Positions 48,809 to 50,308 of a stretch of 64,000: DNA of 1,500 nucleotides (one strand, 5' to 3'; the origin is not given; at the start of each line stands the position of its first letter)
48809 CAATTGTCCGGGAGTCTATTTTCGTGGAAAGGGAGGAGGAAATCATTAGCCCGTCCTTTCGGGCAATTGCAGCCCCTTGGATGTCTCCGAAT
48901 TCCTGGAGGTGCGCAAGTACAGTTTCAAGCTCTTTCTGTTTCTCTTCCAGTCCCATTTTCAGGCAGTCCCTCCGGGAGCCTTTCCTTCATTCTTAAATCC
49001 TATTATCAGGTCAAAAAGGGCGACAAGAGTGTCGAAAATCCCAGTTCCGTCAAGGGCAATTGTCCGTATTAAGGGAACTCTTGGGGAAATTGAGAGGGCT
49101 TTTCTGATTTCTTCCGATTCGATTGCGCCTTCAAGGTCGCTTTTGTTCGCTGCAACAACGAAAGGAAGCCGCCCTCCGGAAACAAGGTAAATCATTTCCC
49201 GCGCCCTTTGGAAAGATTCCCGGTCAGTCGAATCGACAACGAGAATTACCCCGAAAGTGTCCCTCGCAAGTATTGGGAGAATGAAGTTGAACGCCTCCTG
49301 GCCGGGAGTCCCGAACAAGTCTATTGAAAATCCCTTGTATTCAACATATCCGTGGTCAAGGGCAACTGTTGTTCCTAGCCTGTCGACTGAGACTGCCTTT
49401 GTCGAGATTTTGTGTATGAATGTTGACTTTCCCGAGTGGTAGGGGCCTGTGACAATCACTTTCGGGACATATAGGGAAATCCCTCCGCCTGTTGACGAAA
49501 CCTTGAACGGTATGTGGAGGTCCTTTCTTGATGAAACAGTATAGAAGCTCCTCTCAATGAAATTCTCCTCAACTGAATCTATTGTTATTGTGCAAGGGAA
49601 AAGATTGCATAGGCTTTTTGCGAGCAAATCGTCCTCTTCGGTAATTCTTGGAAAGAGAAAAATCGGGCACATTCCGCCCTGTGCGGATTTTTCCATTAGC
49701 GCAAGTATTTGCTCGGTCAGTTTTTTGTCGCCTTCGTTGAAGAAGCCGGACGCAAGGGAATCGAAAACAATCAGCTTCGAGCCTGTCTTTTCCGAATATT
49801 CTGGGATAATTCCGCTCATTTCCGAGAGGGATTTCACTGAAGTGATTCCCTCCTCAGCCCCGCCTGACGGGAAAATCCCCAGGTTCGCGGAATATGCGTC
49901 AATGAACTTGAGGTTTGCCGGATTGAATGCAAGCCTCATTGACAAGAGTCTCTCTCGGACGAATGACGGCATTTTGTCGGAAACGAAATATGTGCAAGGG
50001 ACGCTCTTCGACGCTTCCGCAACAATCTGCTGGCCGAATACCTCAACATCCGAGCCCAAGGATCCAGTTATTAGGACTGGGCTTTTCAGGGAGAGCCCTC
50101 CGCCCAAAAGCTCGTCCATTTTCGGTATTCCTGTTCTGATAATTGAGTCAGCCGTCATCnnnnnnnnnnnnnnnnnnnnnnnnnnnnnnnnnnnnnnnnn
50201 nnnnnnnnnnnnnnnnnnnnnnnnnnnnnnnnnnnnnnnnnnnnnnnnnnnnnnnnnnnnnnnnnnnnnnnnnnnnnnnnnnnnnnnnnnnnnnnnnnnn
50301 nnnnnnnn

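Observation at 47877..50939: Five-gene operon coupling KaiC-like ATPase domains, a Ras-like small GTPase and two roadblock/LC7 proteins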

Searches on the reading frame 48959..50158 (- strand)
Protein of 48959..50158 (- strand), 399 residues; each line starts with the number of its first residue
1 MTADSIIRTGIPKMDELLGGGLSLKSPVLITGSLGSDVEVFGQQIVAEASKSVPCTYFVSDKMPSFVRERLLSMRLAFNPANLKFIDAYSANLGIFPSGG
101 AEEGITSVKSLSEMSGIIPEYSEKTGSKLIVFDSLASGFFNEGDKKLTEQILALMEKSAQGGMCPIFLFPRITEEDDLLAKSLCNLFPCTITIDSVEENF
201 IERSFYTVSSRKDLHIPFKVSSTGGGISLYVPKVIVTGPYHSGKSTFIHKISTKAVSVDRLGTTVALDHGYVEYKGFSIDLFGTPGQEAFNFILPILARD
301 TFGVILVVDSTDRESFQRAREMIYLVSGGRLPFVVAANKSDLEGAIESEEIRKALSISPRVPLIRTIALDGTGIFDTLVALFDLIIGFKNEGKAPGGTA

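Call 3: search_protein_families(library=pfam, proteins=[window:48959-50158:-], max_evalue=0.01)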
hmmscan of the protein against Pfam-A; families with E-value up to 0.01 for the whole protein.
window:48959-50158:- (399 aa): 10 families
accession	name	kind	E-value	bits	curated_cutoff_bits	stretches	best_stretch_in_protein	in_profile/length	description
PF06745.19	ATPase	-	6.2e-12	45.8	26.6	1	7-211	1-206/231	KaiC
PF00025.27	Arf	-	7.2e-12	45.6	22.3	1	233-371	16-160/174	ADP-ribosylation factor family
PF00071.28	Ras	-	4e-10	39.9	21.6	1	233-373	1-148/162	Ras family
PF00009.33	GTP_EFTU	-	1.3e-08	35.1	26.5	1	262-382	54-183/188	Elongation factor Tu GTP binding domain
PF03029.23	ATP_bind_1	-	3.2e-07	30.8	27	1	273-344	88-170/240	Conserved hypothetical ATP binding protein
PF09439.16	SRPRB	-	5.1e-07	29.7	25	1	231-355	3-134/178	Signal recognition particle receptor beta subunit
PF01926.29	MMR_HSR1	-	6.1e-07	30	21.9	1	233-339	1-113/113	50S ribosome-binding GTPase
PF08477.19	Roc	-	5.1e-06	27.1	27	1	233-341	1-119/119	Ras of Complex, Roc, domain of DAPkinase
PF02421.24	FeoB_N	-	0.0013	18.7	27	1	233-374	2-149/156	Ferrous iron transport protein B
PF05625.17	PAXNEB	-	0.0095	15.5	28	0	3-31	15-43/366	PAXNEB protein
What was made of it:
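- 49484..50158 (-): Gene 3, N-terminal domain (aa 1-225): inactivated KaiC/RecA-like domain (Walker A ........, Glu pair replaced by DK, Walker B Asp133 kept). Pfam KaiC 6e-12 (call 3).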

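Call 4: search_protein_families(library=ncbifam, proteins=[window:48959-50158:-], max_evalue=0.01)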
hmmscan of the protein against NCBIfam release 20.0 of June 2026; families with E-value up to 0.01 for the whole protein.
window:48959-50158:- (399 aa): 7 families
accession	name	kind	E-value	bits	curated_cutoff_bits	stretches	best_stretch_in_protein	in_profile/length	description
TIGR00231.1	small_GTP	domain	6.7e-14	52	42.5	1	232-374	4-155/164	GTP-binding protein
TIGR03877.1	thermo_KaiC_1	hypoth_equivalog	3.1e-08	33.4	307.25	1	7-157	4-156/238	KaiC domain-containing protein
NF006799.0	PRK09302.1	equivalog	0.00039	19.1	408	1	4-59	252-308/515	circadian clock protein KaiC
NF004723.0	PRK06067.1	subfamily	0.00041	19.9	194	1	4-75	13-82/243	flagellar accessory protein FlaH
TIGR00487.1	IF-2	equivalog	0.00079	18.3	424.4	1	232-345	88-202/587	translation initiation factor IF-2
TIGR03594.1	GTPase_EngA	equivalog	0.0048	15.9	306.7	0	241-373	10-334/432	ribosome biogenesis GTPase Der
NF003301.0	PRK04301.1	equivalog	0.0082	15.3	259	0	7-44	83-120/316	DNA repair and recombination protein RadA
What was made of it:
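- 48959..49483 (-): Gene 3, C-terminal domain (aa 226-399) plus stop: MglA-type small GTPase; G1 238-245, RLGTT 260-264, GTPGQE 283-288, NKSD 338-341. Pfam Arf/Ras, NCBIfam small_GTP (calls 3, 4).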

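Call 8: find_homologous_proteins(query=window:48959-50158:-)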
Query window:48959-50158:- (399 aa): 1049 proteins with E <= 0.001 among 8000 candidates; the best 120 are listed.
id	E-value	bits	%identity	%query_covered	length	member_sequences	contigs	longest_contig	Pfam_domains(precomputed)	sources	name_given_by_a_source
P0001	2.5e-235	798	93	98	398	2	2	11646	PF06745.20,PF01926.30,PF00025.28,PF09439.17,PF08477.20,PF00009.34,PF03029.24,PF00071.29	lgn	-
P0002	2.0e-225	766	88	100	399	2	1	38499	PF06745.20,PF01926.30,PF00025.28,PF09439.17,PF08477.20,PF00009.34,PF03029.24,PF00071.29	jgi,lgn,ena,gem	-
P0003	1.7e-142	493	60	98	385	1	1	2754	PF06745.20,PF01926.30,PF00025.28,PF08477.20,PF00009.34,PF03029.24,PF00071.29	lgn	-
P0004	2.4e-139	482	61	96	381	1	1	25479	PF06745.20,PF01926.30,PF00025.28,PF08477.20,PF00009.34,PF03029.24,PF00071.29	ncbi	ncbi:MAG: GTP-binding protein [archaeon]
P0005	2.6e-135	469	59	96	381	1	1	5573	PF06745.20,PF00025.28,PF00009.34,PF00071.29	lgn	-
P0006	2.0e-122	427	54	95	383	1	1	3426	PF06745.20,PF01926.30,PF00025.28,PF00009.34,PF03029.24,PF00071.29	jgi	jgi:small GTP-binding protein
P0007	6.7e-116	405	51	97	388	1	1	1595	PF06745.20,PF01926.30,PF00025.28,PF09439.17,PF08477.20,PF02421.25,PF00009.34,PF03029.24,PF00071.29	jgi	jgi:small GTP-binding protein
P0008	5.0e-113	396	50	99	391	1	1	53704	PF06745.20,PF01926.30,PF00025.28,PF00009.34,PF03029.24,PF00071.29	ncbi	-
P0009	4.6e-82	294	42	96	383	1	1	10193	PF06745.20,PF01926.30,PF00025.28,PF09439.17,PF08477.20,PF00009.34,PF13401.13,PF03029.24,PF00071.29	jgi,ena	-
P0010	9.7e-81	290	39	95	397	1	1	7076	PF06745.20,PF01926.30,PF00025.28,PF00009.34,PF03029.24,PF00071.29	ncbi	ncbi:MAG: GTP-binding protein [Candidatus Micrarchaeota archaeon]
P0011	2.1e-78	282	40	96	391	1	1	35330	PF06745.20,PF01926.30,PF00025.28,PF00009.34,PF03029.24,PF00071.29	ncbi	ncbi:MAG: ATPase domain-containing protein [Candidatus Micrarchaeia archaeon]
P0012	9.2e-78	280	41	98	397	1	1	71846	PF01926.30,PF00025.28,PF09439.17,PF03029.24,PF00071.29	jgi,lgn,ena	-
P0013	5.8e-77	277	41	95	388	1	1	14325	PF06745.20,PF01926.30,PF00025.28,PF09439.17,PF23442.2,PF03029.24,PF00071.29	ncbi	ncbi:MAG: ATPase domain-containing protein [Candidatus Micrarchaeota archaeon]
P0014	6.2e-77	277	38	95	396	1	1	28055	PF06745.20,PF01926.30,PF00025.28,PF23442.2,PF00009.34,PF03029.24,PF00071.29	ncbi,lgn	-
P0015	7.4e-77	277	38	96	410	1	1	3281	PF06745.20,PF01926.30,PF00025.28,PF09439.17,PF23442.2,PF00009.34,PF03029.24,PF00071.29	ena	-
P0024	1.8e-74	269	38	96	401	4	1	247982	PF06745.20,PF01926.30,PF00025.28,PF09439.17,PF08477.20,PF23442.2,PF00009.34,PF03029.24,PF00071.29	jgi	jgi:hypothetical protein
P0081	1.9e-66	243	36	95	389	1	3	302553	PF06745.20,PF01926.30,PF00025.28,PF00009.34,PF03029.24,PF00071.29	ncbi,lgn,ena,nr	ncbi:MAG: GTP-binding protein [Candidatus Methanoperedens sp.]|nr:GTP-binding protein [Candidatus Me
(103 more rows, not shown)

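Call 17: find_related_loci(query=A1, collection=genome_contigs, flank=6000)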
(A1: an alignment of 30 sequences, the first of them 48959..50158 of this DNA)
Query A1 (399 aa) in genome_contigs; peptide patterns used: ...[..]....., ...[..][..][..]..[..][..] (x = any residue, [..] = any of these).
600 stretches matched a pattern (row limit reached: there are more); 584 encode a relative of the query (tblastn E <= 1e-3); the best 80 are kept; 80 distinct loci.
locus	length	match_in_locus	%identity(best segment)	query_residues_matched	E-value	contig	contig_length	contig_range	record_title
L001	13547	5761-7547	61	7-390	2e-144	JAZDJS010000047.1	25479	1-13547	MAG: archaeon isolate MEGAHIT-group-0.5 k141_17958136, whole genome shotgun sequence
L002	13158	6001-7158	50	3-399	1e-117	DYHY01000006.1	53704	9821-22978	MAG TPA_asm: Candidatus Micrarchaeum sp. isolate DR5_63_9 Afr_mines_DR5_50_length_53704_cov_3_393316, whole genome shotg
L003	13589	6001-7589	40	5-386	2e-81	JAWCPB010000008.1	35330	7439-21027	MAG: Candidatus Micrarchaeia archaeon isolate JZ-2_201808_bins_178 JZ-2_201808_bins_178_scaffold_8, whole genome shotgun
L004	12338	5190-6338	38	6-386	6e-81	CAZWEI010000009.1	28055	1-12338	MAG TPA_asm: Candidatus Micrarchaeota archaeon isolate binchicken_co33_516 genome assembly, contig: NODE_1538_length_280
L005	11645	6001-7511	41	6-386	1e-80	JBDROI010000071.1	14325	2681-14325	MAG: Candidatus Micrarchaeota archaeon isolate MEGAHIT-group-1.946 k141_13701054, whole genome shotgun sequence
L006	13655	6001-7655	39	1-386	4e-79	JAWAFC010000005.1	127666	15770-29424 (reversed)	MAG: Candidatus Micrarchaeia archaeon isolate QQ_201907_bins_60 QQ_201907_bins_60_scaffold_5, whole genome shotgun seque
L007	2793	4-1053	41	35-387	1e-80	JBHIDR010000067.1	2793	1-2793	MAG: Candidatus Aenigmatarchaeota archaeon isolate b3.sp3_bin.38 NODE_20841_length_2793_cov_5.969686, whole genome shotg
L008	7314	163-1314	39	6-386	3e-76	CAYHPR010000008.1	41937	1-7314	MAG TPA_asm: Candidatus Micrarchaeota archaeon isolate ERP119705_co15_36 genome assembly, contig: NODE_647_length_41937_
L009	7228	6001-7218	38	3-399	2e-76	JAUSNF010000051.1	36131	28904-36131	MAG: Candidatus Burarchaeum sp. isolate E19_metabat.bin.22 E19_k141_658787, whole genome shotgun sequence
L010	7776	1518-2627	42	9-386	1e-73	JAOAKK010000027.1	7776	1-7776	MAG: Candidatus Micrarchaeota archaeon isolate SKW51 NODE_27_length_7776_cov_4.836342, whole genome shotgun sequence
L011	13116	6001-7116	39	7-386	1e-72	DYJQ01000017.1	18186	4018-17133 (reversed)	MAG TPA_asm: Candidatus Micrarchaeum sp. isolate SulCav_AS07-7_2_47_33 SulCav_AS07_7_3055_length_18186_cov_19_563345, wh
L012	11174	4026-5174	40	6-389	2e-72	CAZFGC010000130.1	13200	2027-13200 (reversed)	MAG TPA_asm: Candidatus Micrarchaeota archaeon isolate binchicken_co25_42 genome assembly, contig: k141_31474, whole gen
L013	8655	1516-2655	38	7-393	1e-71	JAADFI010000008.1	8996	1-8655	MAG: Candidatus Micrarchaeota archaeon isolate M_MaxBin.015 contig-127_13620, whole genome shotgun sequence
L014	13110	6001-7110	41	9-386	2e-71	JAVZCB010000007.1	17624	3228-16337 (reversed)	MAG: Candidatus Micrarchaeia archaeon isolate DRTY-6_201705_bins_182 DRTY-6_201705_bins_182_scaffold_7, whole genome sho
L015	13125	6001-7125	37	4-368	4e-71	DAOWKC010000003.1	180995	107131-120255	MAG TPA_asm: Candidatus Woesearchaeota archaeon isolate CSMAG_2085 CSMAG_2085_k141_1155616_length_180995_cov_23.5413, wh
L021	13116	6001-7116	37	5-368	9e-69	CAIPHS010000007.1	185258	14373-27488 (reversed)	uncultured Candidatus Woesearchaeota archaeon isolate AlinenSediments_bin-1632 genome assembly, contig: bin-1632:07/13,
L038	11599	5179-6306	37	7-370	2e-66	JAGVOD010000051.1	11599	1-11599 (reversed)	MAG: archaeon isolate DeMMO3_27 c_000000074417, whole genome shotgun sequence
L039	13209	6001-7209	35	7-386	2e-66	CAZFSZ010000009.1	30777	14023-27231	MAG TPA_asm: uncultured Methanosarcinales archaeon isolate SRP141376_co2_190 genome assembly, contig: NODE_3221_length_3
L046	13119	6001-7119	37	7-370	1e-65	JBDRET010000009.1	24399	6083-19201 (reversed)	MAG: Candidatus Woesearchaeota archaeon isolate MEGAHIT-group-1.33 k141_9795152, whole genome shotgun sequence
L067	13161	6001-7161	34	6-387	5e-64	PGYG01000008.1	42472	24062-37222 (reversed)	MAG: Candidatus Methanoperedenaceae archaeon HGW-Methanoperedenaceae-1 08E140C01_10kDa_scaffold_572, whole genome shotgu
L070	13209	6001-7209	35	1-385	4e-64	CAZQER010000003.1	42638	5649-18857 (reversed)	MAG TPA_asm: uncultured archaeon isolate binchicken_co6_257 genome assembly, contig: NODE_547_length_42638_cov_8.859827,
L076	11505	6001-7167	36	6-398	5e-64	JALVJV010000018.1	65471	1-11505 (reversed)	MAG: Archaeoglobaceae archaeon isolate A1_metabat2_scaf2bin.085 A1_NODE_44_length_65471_cov_4.557786, whole genome shotg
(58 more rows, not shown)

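Call 18: search_solved_structures(query=window:48959-50158:-, max_evalue=0.01, show_alignments=2)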
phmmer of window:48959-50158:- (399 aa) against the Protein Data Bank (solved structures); distinct sequences matched with E-value up to 0.01: 525 (the best 60 are shown).
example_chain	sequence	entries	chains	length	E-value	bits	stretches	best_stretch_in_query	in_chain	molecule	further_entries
9m1i_G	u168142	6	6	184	5.4e-10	41.8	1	234-357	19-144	ADP-ribosylation factor-like protein 2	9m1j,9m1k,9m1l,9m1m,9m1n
3doe_A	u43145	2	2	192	6.1e-10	41.6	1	234-357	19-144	ADP-ribosylation factor-like protein 2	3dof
5ymx_A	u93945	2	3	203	7.7e-10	41.3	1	271-388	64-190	Mutual gliding-motility protein MglA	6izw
6h17_A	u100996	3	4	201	1e-09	40.9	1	271-387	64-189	Mutual gliding-motility protein MglA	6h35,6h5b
6pta_A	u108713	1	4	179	1.1e-09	40.8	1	233-378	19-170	ADP-ribosylation factor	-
6hjh_A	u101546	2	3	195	1.1e-09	40.7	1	271-387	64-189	Mutual gliding-motility protein MglA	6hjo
5a1u_A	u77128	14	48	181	1.3e-09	40.5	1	233-379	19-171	ADP-RIBOSYLATION FACTOR 1 | ARF1 isoform 1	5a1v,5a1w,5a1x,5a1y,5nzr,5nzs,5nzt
2k5u_A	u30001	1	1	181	1.3e-09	40.5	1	233-379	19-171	ADP-ribosylation factor 1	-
3tjz_A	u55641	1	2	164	1.3e-09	40.5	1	234-379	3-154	ADP-ribosylation factor 1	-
1yzn_A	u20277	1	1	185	1.4e-09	40.5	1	230-380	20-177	GTP-binding protein YPT1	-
5uf8_A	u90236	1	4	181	1.7e-09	40.2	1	233-378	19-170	Potential ADP-ribosylation factor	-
1mr3_F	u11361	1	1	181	2e-09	39.9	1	233-379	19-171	ADP-ribosylation factor 2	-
3t12_A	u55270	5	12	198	2e-09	39.9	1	267-386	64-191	Gliding protein mglA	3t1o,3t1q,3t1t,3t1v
1ksg_A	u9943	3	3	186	2e-09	39.9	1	234-357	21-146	arf-like protein 2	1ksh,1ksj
7rll_A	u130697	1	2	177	2.5e-09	39.6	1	233-378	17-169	Arf3p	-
2dr3_A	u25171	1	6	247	2.3e-07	33.2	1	7-168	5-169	UPF0273 protein PH0284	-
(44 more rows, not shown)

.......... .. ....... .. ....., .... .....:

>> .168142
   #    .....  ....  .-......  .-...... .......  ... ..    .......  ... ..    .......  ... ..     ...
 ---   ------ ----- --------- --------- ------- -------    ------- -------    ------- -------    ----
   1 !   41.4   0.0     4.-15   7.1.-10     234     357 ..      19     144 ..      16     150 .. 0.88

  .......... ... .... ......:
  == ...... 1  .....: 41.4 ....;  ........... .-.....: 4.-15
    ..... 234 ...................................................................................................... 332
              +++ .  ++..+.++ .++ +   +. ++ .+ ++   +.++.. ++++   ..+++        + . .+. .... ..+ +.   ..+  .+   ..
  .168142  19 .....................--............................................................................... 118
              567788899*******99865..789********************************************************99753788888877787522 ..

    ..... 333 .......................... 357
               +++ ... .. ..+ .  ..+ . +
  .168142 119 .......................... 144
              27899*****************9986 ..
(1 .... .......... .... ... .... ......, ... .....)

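Call 37: search_protein_families(library=pfam, proteins=[P0014, P0081, P0024], max_evalue=1)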
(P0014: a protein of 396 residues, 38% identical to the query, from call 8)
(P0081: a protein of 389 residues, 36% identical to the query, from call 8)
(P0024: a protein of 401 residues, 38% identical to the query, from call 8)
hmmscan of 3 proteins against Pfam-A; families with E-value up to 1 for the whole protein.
P0014 (396 aa): 14 families
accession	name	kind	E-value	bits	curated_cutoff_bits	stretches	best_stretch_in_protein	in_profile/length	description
PF06745.19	ATPase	-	8.2e-15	55.2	26.6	1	6-231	2-228/231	KaiC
PF00025.27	Arf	-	6.8e-13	48.9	22.3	1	233-382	16-171/174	ADP-ribosylation factor family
PF00071.28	Ras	-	5.4e-09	36.3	21.6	1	233-383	1-158/162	Ras family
PF03029.23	ATP_bind_1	-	2.3e-08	34.6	27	1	272-343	77-169/240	Conserved hypothetical ATP binding protein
PF00009.33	GTP_EFTU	-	2.2e-07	31.1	26.5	1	260-385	52-186/188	Elongation factor Tu GTP binding domain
PF01926.29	MMR_HSR1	-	1e-05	26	21.9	1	234-339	2-113/113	50S ribosome-binding GTPase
PF24336.1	DUF7504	-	0.00018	22.4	27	1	23-191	1-179/179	Family of unknown function (DUF7504)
PF23365.1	DUF7090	-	0.0005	20.3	27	1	96-193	87-184/192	Family of unknown function (DUF7090)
PF13479.12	AAA_24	-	0.0029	17.9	27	0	68-138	11-77/195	AAA domain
PF08477.19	Roc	-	0.0048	17.6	27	1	233-341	1-119/119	Ras of Complex, Roc, domain of DAPkinase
PF09439.16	SRPRB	-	0.011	15.6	25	1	232-355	4-134/178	Signal recognition particle receptor beta subunit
PF13555.12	AAA_29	-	0.019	15.2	27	1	234-253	25-44/61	P-loop containing region of AAA domain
PF02421.24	FeoB_N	-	0.041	13.8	27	1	233-377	2-152/156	Ferrous iron transport protein B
PF20720.3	nSTAND3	-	0.071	13.3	27.2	0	24-93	18-78/155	Novel STAND NTPase 3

P0081 (389 aa): 16 families
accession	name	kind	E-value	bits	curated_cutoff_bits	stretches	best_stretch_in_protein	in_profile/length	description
PF06745.19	ATPase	-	1.4e-17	64.3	26.6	1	3-136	2-133/231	KaiC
PF00071.28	Ras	-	1.2e-11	44.9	21.6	1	233-385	1-160/162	Ras family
PF00025.27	Arf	-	3.1e-11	43.5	22.3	1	233-384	16-173/174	ADP-ribosylation factor family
PF03029.23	ATP_bind_1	-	3.3e-09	37.3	27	2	278-348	92-172/240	Conserved hypothetical ATP binding protein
PF01926.29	MMR_HSR1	-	3.5e-08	34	21.9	1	234-339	2-113/113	50S ribosome-binding GTPase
PF00009.33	GTP_EFTU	-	2.4e-07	31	26.5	1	262-385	54-186/188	Elongation factor Tu GTP binding domain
PF08477.19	Roc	-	3.2e-05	24.6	27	1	233-341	1-119/119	Ras of Complex, Roc, domain of DAPkinase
PF09439.16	SRPRB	-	4.5e-05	23.3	25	1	232-355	4-134/178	Signal recognition particle receptor beta subunit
PF02421.24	FeoB_N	-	0.008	16.2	27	1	233-376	2-151/156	Ferrous iron transport protein B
PF23365.1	DUF7090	-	0.021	15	27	1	99-189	92-182/192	Family of unknown function (DUF7090)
PF00350.29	Dynamin_N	-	0.026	15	27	1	234-258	1-25/168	Dynamin family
PF01466.24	Skp1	-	0.054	13.8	22.3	1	346-360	18-32/48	Skp1 family, dimerisation domain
PF05625.17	PAXNEB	-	0.15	11.5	28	1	4-24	21-41/366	PAXNEB protein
PF04670.18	Gtr1_RagA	-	0.18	11.6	22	1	233-290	1-61/232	Gtr1/RagA G protein conserved region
PF13555.12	AAA_29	-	0.2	11.9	27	1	234-253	25-44/61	P-loop containing region of AAA domain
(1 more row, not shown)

P0024 (401 aa): 14 families
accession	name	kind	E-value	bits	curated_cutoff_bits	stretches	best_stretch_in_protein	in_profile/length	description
PF00071.28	Ras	-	3.9e-11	43.2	21.6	1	233-381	1-156/162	Ras family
PF00025.27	Arf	-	9.2e-11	42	22.3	1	233-383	16-172/174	ADP-ribosylation factor family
PF09439.16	SRPRB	-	4.7e-08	33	25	1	231-353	3-132/178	Signal recognition particle receptor beta subunit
PF03029.23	ATP_bind_1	-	6.1e-08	33.2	27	1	281-361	95-185/240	Conserved hypothetical ATP binding protein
PF01926.29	MMR_HSR1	-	6.5e-08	33.1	21.9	1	233-339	1-113/113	50S ribosome-binding GTPase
PF00009.33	GTP_EFTU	-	8.7e-07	29.1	26.5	1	262-386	54-183/188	Elongation factor Tu GTP binding domain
PF08477.19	Roc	-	1.4e-06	29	27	1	233-341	1-119/119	Ras of Complex, Roc, domain of DAPkinase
PF06745.19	ATPase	-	4.6e-06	26.6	26.6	1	6-129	1-123/231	KaiC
PF05625.17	PAXNEB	-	0.0053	16.3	28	0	153-196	232-277/366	PAXNEB protein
PF02421.24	FeoB_N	-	0.025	14.5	27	1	233-374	2-149/156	Ferrous iron transport protein B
PF23365.1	DUF7090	-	0.03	14.5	27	1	79-192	71-183/192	Family of unknown function (DUF7090)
PF13479.12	AAA_24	-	0.067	13.5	27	0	233-256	4-26/195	AAA domain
PF13344.12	Hydrolase_6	-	0.13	12.8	27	1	300-351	4-51/101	Haloacid dehalogenase-like hydrolase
PF00350.29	Dynamin_N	-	0.19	12.2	27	1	234-258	1-25/168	Dynamin family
